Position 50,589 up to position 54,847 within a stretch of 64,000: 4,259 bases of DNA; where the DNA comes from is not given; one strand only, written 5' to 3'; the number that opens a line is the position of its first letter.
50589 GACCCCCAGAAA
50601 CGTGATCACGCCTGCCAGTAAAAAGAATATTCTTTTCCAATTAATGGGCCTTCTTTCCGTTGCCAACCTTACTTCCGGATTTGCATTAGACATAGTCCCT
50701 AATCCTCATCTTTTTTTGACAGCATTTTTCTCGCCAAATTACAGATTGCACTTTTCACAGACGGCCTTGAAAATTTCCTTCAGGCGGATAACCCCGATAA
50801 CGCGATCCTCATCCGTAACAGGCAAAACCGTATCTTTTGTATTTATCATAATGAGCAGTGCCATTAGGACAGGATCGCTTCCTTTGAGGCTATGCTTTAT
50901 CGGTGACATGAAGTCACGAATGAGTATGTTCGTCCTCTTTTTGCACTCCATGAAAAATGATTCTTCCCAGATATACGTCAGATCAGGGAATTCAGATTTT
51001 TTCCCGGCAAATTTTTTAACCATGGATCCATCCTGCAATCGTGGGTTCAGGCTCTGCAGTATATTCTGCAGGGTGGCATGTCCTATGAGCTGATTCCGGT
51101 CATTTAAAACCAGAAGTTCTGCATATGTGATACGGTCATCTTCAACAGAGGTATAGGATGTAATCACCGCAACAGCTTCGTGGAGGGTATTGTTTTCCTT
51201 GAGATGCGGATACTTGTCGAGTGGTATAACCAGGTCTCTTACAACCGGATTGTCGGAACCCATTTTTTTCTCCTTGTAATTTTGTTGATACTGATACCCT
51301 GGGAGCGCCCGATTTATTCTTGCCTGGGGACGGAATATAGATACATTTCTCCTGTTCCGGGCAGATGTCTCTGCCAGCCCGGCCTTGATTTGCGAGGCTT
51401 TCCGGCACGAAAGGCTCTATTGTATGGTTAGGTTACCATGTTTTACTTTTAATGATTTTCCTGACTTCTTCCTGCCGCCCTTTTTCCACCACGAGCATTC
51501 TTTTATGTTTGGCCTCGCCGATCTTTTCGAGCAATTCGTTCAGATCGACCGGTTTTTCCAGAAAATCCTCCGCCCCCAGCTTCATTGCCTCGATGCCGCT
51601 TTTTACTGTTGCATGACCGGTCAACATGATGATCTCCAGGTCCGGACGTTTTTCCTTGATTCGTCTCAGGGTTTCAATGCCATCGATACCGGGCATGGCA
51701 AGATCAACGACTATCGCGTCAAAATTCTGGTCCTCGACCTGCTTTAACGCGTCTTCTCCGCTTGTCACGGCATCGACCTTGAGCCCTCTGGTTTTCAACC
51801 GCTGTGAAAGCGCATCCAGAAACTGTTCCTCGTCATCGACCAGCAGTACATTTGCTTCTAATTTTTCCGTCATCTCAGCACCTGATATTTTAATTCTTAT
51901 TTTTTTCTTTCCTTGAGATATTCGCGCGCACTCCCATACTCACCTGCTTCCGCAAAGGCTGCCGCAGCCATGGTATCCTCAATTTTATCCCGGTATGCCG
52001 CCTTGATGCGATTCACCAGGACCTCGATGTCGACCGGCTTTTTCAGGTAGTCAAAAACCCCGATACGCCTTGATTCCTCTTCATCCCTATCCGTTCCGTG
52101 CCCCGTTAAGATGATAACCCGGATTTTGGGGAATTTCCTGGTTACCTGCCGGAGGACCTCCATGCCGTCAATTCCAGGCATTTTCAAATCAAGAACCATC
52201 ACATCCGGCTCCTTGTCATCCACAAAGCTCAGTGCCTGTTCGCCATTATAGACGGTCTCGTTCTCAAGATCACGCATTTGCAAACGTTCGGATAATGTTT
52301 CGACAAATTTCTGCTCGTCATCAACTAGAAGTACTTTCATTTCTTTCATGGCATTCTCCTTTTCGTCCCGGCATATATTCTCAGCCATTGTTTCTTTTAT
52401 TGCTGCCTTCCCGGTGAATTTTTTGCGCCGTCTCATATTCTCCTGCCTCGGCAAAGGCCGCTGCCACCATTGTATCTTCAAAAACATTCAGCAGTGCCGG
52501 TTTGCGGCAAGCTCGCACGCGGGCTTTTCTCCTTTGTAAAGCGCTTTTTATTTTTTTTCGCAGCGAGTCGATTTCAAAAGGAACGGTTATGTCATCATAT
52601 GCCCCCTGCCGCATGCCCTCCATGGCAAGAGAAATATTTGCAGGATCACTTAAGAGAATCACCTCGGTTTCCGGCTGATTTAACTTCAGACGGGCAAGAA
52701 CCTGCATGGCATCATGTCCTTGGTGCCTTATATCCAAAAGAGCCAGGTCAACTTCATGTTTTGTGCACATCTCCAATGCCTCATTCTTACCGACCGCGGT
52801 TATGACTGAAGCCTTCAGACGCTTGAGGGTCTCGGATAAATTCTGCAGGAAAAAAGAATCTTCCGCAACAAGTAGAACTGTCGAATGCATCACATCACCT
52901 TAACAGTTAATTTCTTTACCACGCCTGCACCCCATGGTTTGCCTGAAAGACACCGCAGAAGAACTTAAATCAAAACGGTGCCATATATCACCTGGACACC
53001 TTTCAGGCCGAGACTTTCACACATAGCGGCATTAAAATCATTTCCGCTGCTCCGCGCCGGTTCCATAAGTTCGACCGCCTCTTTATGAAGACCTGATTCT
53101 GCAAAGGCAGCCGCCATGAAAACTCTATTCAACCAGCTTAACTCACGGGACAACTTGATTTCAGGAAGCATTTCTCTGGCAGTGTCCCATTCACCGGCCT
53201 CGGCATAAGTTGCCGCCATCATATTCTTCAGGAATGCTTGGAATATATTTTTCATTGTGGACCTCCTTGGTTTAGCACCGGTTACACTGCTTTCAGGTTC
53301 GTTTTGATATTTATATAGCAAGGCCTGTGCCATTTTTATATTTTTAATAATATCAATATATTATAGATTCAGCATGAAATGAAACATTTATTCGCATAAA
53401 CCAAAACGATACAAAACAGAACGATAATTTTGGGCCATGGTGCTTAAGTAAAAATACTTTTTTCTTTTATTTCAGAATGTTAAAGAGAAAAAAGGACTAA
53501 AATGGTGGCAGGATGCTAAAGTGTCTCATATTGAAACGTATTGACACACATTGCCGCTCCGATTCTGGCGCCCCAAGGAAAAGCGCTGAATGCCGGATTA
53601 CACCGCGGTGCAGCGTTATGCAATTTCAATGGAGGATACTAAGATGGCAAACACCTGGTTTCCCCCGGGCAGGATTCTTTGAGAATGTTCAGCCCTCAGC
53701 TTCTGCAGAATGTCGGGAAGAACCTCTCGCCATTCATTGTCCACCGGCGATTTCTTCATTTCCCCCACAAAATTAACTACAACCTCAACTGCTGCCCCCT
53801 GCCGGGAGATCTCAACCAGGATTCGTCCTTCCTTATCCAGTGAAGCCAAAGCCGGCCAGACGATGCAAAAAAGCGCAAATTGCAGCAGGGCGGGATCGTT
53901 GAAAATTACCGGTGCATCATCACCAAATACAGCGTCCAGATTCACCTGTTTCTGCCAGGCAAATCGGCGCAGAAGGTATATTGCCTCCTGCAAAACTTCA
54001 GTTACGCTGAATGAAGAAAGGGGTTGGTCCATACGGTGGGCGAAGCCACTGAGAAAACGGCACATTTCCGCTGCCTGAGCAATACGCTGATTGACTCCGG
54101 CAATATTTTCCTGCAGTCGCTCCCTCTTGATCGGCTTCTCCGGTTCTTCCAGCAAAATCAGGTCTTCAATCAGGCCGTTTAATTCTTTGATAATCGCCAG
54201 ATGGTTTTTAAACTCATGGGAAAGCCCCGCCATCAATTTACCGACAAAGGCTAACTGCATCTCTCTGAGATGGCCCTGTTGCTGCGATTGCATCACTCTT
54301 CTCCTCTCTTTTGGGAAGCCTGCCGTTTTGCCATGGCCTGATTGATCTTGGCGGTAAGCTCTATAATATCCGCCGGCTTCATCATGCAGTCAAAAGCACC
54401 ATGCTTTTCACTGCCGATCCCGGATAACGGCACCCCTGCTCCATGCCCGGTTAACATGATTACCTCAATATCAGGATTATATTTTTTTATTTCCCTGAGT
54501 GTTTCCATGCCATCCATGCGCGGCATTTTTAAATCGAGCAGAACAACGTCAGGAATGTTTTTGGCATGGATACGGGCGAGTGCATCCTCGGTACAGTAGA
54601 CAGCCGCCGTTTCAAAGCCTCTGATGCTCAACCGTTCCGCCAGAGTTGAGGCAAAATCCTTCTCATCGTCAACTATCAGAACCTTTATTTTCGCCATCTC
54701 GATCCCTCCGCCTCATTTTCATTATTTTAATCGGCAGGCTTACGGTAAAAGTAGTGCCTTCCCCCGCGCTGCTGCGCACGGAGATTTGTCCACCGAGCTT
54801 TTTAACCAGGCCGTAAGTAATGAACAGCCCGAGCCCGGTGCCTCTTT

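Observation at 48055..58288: Sigma-54-wired, receiver-rich signalling locus driving a CBS / SLC13 permease / novel-output regulator operon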

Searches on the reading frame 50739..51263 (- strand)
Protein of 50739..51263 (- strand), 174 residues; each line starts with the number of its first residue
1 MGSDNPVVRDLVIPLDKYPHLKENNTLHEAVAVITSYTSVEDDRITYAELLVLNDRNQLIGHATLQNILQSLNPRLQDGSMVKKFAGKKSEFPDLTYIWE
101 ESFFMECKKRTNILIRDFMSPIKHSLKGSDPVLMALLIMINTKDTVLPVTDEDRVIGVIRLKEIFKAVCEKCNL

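Call 5: search_protein_families(library=pfam, proteins=[window:50739-51263:-], max_evalue=0.01)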
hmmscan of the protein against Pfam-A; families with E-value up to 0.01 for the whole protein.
window:50739-51263:- (174 aa): 1 family
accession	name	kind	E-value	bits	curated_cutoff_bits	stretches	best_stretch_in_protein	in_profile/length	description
PF00571.33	CBS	-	3.5e-10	40.5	24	1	115-168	1-55/57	CBS domain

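Call 30: search_protein_families(library=ncbifam, proteins=[window:50739-51263:-], max_evalue=0.01)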
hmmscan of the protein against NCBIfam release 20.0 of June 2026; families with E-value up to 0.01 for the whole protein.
window:50739-51263:- (174 aa): 3 families
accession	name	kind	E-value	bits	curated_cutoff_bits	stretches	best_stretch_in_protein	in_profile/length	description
NF041630.1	CBS_CbpB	equivalog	7.8e-06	25.8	125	0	9-72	12-67/143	cyclic-di-AMP-binding protein CbpB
NF041552.1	TF_PrdR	equivalog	1.2e-05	23.9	795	1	106-170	63-127/577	sigma-54 dependent transcriptional regulator PrdR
NF011440.0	PRK14869.1-2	equivalog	0.0063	15.2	746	0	115-171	69-126/541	putative manganese-dependent inorganic diphosphatase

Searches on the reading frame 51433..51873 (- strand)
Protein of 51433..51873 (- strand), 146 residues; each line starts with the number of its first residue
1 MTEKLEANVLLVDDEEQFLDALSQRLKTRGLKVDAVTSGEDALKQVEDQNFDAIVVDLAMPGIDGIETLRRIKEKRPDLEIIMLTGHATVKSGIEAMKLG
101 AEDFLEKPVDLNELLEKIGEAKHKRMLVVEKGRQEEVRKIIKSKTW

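Call 5: search_protein_families(library=pfam, proteins=[window:51433-51873:-], max_evalue=0.01)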
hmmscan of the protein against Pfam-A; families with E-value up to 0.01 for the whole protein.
window:51433-51873:- (146 aa): 5 families
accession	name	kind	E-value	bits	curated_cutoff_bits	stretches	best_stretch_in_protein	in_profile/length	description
PF00072.30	Response_reg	-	1.4e-33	115.8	30.2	1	9-118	1-110/111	Response regulator receiver domain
PF12683.13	DUF3798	-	0.0012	18.8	24.6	1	47-87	56-94/271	Protein of unknown function (DUF3798)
PF23198.2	PDE8A_N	-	0.0026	18.1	29.6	1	6-83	9-88/147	PDE8A-like, N-terminal domain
PF02254.24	TrkA_N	-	0.0043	17.8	23.8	1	7-84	21-95/116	TrkA-N domain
PF13649.12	Methyltransf_25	-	0.0082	17.3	27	0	4-56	18-70/97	Methyltransferase domain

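Call 30: search_protein_families(library=ncbifam, proteins=[window:51433-51873:-], max_evalue=0.01)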
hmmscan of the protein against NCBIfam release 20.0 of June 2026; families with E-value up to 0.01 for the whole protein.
window:51433-51873:- (146 aa): 103 families (the best 25 are shown)
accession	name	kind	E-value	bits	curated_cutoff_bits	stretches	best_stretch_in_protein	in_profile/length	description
NF006900.1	PRK09390.1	equivalog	3.5e-28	98.5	255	1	6-141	4-140/203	response regulator FixJ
NF047793.1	ResRegPgtA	equivalog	5.9e-27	94.5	650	1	6-133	5-132/414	two-component system response regulator PgtA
NF053512.1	nitric_RR_NosR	exception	1.4e-25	90.2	400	1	9-136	1-129/422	response regulator c-di-GMP phosphodiesterase, NosR family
TIGR01818.1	ntrC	equivalog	9.6e-25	87.3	558.6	1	9-133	1-125/463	nitrogen regulation protein NR(I)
NF052313.1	T9SS_RR_PorX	equivalog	1.3e-23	83.6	300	1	8-135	2-129/513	T9SS response regulator signal transducer PorX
NF033791.1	ActR_PrrA_rreg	equivalog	1.4e-22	80.5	250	1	8-126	3-121/173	ActR/PrrA/RegA family redox response regulator transcription factor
NF011695.0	PRK15115.1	equivalog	1.6e-22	79.9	763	1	1-134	1-134/445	two-component system response regulator GlrR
NF007689.0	PRK10365.1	equivalog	3.9e-22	78.6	760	1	7-121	6-120/441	sigma-54-dependent response regulator transcription factor ZraR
NF008469.0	PRK11361.1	equivalog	5.8e-22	78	714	1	8-119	6-117/461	acetoacetate metabolism transcriptional regulator AtoC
NF045944.1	ResRegRpaBCyano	equivalog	1.2e-21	77.2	330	1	10-133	1-122/229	response regulator transcription factor RpaB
NF041946.1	LuxO_transreg_Vib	equivalog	2.2e-21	76.2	800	1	25-126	15-116/463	quorum-sensing sigma-54 dependent transcriptional regulator LuxO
TIGR01387.1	cztR_silR_copR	subfamily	4.4e-21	75.5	279.2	1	9-121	1-113/218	heavy metal response regulator transcription factor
NF045505.1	RR_RssB_Pseudo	equivalog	6.8e-21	74.7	700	1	5-134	4-134/394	two-component system response regulator RssB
NF046022.1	RespRegCpdRBruc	equivalog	1e-20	73.9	180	1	8-118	3-113/120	cell cycle two-component system response regulator CpdR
NF007005.1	PRK09468.1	equivalog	1.4e-20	73.8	331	1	7-123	4-120/237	osmolarity response regulator transcription factor OmpR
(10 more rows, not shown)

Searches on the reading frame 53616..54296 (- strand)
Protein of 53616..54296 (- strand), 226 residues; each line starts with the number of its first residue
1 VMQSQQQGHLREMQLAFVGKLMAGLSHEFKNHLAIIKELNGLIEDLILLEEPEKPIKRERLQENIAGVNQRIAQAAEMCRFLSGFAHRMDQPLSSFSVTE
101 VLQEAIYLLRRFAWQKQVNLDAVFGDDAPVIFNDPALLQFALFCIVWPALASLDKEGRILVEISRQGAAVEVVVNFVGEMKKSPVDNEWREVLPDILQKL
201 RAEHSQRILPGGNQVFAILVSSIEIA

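Call 5: search_protein_families(library=pfam, proteins=[window:53616-54296:-], max_evalue=0.01)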
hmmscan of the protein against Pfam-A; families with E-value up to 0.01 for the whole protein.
window:53616-54296:- (226 aa): 1 family
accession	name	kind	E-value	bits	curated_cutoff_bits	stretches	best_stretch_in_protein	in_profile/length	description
PF00512.31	HisKA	-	0.0012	19.3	26.9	0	19-52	3-31/66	His Kinase A (phospho-acceptor) domain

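Call 30: search_protein_families(library=ncbifam, proteins=[window:53616-54296:-], max_evalue=0.01)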
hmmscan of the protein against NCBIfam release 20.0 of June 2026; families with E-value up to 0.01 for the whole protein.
window:53616-54296:- (226 aa): 13 families
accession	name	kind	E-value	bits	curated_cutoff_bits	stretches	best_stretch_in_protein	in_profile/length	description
NF008468.0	PRK11360.1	equivalog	3e-12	45.7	646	1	11-174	389-543/616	two-component system sensor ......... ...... AtoS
NF007688.0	PRK10364.1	equivalog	3e-09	36.2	479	1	10-178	232-392/460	two-component system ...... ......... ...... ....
NF046026.1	HisKinCckACaul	equivalog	1.5e-07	29.9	1000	1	13-163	299-439/678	cell cycle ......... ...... CckA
NF010411.0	PRK13837.1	equivalog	5.5e-07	28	647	1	15-167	447-590/828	two-component system VirA-like sensor kinase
NF008312.0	PRK11100.1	equivalog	4.4e-06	25.8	356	1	17-175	255-407/477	two-component system sensor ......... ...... CreC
NF047794.1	HisKinPtgB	equivalog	1e-05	24.1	1000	1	4-175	428-593/656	two-component system sensor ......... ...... PgtB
NF046020.1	HisKinCckABruc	equivalog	7.3e-05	20.8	1000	1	14-140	476-593/868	cell cycle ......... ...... CckA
NF010076.0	PRK13557.1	subfamily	8.9e-05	21.1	631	1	15-165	160-305/540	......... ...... famiy protein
NF047497.1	HK_LIC_12097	equivalog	0.00016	20.5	500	1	5-174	137-302/367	LIC_12097 family sensor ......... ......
NF006800.0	PRK09303.1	equivalog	0.00052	19.1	342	1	5-175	139-311/383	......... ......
NF046044.1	PnpS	equivalog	0.00098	18.2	400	1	10-175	166-323/390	two-component system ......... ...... PnpS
NF012163.2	BaeS_SmeS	equivalog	0.0015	17.6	500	1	20-175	242-390/457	sensor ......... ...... efflux regulator BaeS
NF033792.0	ActS_PrrB_HisK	equivalog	0.0065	15.4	350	1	11-166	195-340/423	ActS/PrrB/RegB family redox-sensitive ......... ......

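Call 32: search_solved_structures(query=window:53616-54296:-, max_evalue=10, show_alignments=2)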
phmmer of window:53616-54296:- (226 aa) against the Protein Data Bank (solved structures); distinct sequences matched with E-value up to 10: 3.
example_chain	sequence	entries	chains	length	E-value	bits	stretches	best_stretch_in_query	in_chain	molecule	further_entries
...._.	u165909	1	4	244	0.00015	25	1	9-178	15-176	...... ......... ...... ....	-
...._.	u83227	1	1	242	0.00055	23.2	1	14-146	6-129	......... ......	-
7ltq_A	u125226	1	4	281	1.3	12.2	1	62-169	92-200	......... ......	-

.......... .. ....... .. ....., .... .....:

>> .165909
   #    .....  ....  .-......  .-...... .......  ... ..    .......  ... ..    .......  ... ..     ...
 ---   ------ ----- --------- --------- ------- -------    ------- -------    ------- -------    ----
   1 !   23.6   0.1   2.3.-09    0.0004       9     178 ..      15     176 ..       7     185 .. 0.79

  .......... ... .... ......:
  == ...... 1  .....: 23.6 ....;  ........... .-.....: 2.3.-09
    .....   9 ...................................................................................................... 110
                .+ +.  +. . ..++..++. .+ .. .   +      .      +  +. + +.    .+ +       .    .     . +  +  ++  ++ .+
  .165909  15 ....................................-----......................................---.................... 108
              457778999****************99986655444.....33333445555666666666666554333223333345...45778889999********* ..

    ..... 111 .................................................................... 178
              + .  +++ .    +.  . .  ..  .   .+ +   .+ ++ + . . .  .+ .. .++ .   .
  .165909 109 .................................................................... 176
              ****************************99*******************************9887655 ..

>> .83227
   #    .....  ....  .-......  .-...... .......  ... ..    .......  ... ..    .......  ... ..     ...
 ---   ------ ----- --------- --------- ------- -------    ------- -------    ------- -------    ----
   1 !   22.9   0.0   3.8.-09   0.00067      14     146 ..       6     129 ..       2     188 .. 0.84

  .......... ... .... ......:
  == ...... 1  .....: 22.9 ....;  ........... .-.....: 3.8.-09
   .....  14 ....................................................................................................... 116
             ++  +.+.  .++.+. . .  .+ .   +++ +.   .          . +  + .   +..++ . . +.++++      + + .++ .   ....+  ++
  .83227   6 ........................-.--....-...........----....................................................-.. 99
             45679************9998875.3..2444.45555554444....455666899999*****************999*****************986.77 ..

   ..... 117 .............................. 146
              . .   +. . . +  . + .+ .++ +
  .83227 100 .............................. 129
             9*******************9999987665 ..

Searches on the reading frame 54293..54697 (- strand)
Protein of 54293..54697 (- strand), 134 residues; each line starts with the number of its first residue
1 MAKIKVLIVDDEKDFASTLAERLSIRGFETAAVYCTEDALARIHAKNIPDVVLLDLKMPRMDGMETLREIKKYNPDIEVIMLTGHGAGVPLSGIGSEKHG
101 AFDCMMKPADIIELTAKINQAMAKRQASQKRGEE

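Call 5: search_protein_families(library=pfam, proteins=[window:54293-54697:-], max_evalue=0.01)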
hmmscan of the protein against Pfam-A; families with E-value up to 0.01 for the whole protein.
window:54293-54697:- (134 aa): 1 family
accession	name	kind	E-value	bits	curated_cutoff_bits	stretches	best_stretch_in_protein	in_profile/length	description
PF00072.30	Response_reg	-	1.2e-24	87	30.2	1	6-118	1-110/111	Response regulator receiver domain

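Call 30: search_protein_families(library=ncbifam, proteins=[window:54293-54697:-], max_evalue=0.01)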
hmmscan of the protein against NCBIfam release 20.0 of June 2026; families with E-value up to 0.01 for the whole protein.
window:54293-54697:- (134 aa): 99 families (the best 25 are shown)
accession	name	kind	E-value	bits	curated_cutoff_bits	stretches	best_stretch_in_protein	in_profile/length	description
NF008469.0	PRK11361.1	equivalog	1.8e-21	76.4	714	1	3-125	4-123/461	acetoacetate metabolism transcriptional regulator AtoC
NF007689.0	PRK10365.1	equivalog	9e-20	70.9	760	1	3-128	5-127/441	sigma-54-dependent response regulator transcription factor ZraR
NF040534.1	resp_reg_YycF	equivalog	1.5e-19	70.2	340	1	5-130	2-123/231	response regulator YycF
NF006900.1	PRK09390.1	equivalog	6.6e-19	68.2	255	1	3-131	4-129/203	response regulator FixJ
NF011695.0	PRK15115.1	equivalog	7.4e-19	67.8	763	1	4-128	7-128/445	two-component system response regulator GlrR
NF008176.1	PRK10923.1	equivalog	1.9e-18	66.3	620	1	1-130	1-127/469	nitrogen regulation protein NR(I)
TIGR01818.1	ntrC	equivalog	4.4e-18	65.3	558.6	1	6-131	1-123/463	nitrogen regulation protein NR(I)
NF051870.1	NAssimRespRegNtrX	equivalog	8.3e-18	64.5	600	1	5-126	3-123/452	nitrogen assimilation response regulator NtrX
NF047793.1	ResRegPgtA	equivalog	1.4e-17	63.7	650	1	3-129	5-128/414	two-component system response regulator PgtA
NF033791.1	ActR_PrrA_rreg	equivalog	1.7e-17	63.9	250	1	6-126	4-121/173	ActR/PrrA/RegA family redox response regulator transcription factor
NF008199.0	PRK10955.1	equivalog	2e-17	63.9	341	1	5-129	3-122/232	envelope stress response regulator transcription factor CpxR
NF041946.1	LuxO_transreg_Vib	equivalog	4.1e-17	62.1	800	1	9-130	2-120/463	quorum-sensing sigma-54 dependent transcriptional regulator LuxO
NF045944.1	ResRegRpaBCyano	equivalog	1.6e-16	60.4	330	1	7-129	1-119/229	response regulator transcription factor RpaB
NF001965.0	PRK00742.1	subfamily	3.1e-16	59.5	293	1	2-125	2-126/357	chemotaxis-specific protein-glutamate methyltransferase CheB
TIGR02154.1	PhoB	equivalog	4e-16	59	296.2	1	4-129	3-126/226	phosphate regulon transcriptional regulator PhoB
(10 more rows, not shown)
